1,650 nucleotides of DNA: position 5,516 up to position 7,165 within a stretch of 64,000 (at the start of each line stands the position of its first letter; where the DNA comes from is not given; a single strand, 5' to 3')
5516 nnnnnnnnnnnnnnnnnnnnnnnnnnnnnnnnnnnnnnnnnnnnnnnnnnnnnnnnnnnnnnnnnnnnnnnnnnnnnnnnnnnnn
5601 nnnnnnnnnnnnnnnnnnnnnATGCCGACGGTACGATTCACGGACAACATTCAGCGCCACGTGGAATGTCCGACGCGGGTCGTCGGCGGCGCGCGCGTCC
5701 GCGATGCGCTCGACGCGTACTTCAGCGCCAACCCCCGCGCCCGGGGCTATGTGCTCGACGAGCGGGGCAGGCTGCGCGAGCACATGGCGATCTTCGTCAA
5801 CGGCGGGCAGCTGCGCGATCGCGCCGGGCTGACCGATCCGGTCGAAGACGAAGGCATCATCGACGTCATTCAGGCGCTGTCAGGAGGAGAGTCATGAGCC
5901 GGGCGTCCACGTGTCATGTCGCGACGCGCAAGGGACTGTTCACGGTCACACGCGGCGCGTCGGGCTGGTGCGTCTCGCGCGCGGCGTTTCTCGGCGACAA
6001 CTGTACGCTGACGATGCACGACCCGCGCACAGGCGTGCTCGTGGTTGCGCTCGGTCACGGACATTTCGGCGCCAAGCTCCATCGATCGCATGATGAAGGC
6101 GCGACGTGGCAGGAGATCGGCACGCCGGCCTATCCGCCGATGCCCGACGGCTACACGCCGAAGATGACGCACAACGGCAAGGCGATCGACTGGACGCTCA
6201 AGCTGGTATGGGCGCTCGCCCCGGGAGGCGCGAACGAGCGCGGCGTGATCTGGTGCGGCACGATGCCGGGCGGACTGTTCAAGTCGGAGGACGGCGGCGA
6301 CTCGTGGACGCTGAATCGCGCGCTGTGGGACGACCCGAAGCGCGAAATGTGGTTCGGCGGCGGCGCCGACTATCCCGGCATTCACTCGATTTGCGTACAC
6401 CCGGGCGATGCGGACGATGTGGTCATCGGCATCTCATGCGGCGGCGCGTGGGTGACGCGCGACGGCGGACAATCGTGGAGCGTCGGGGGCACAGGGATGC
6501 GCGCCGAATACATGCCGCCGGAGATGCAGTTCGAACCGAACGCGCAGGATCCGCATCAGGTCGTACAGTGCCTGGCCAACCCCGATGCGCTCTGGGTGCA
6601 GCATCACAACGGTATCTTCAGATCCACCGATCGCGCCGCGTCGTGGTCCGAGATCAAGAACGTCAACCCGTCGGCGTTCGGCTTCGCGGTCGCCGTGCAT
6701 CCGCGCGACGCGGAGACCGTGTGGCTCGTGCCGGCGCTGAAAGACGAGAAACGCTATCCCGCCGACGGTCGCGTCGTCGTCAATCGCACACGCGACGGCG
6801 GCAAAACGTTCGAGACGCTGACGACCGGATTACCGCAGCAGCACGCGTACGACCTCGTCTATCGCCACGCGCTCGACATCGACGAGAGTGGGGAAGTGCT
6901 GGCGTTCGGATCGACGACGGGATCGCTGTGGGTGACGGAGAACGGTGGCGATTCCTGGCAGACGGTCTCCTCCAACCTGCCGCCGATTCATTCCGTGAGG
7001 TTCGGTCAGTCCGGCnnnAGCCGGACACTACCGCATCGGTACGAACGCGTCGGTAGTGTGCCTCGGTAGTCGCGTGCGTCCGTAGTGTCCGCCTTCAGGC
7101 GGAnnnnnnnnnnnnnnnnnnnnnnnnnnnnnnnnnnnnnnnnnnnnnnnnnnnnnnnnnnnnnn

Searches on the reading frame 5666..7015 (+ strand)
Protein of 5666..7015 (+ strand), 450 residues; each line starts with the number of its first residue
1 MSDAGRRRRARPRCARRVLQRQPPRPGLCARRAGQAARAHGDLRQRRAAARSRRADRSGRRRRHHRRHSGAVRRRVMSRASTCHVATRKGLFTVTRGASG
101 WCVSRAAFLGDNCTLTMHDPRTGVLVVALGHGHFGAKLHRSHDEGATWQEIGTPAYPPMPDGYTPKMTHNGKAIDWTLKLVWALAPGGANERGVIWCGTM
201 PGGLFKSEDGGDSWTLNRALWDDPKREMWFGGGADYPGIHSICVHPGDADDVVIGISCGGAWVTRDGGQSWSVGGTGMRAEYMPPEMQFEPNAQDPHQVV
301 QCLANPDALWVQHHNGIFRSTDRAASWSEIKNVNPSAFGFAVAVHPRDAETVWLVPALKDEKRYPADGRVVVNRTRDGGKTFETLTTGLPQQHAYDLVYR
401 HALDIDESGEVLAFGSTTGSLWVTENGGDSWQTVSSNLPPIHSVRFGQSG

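Call 39: find_encoding_contigs(protein=window:5666-7015:+, flank=10000, max_places=5)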
Protein window:5666-7015:+ (450 aa): no gene with exactly this product is on record in the collection.
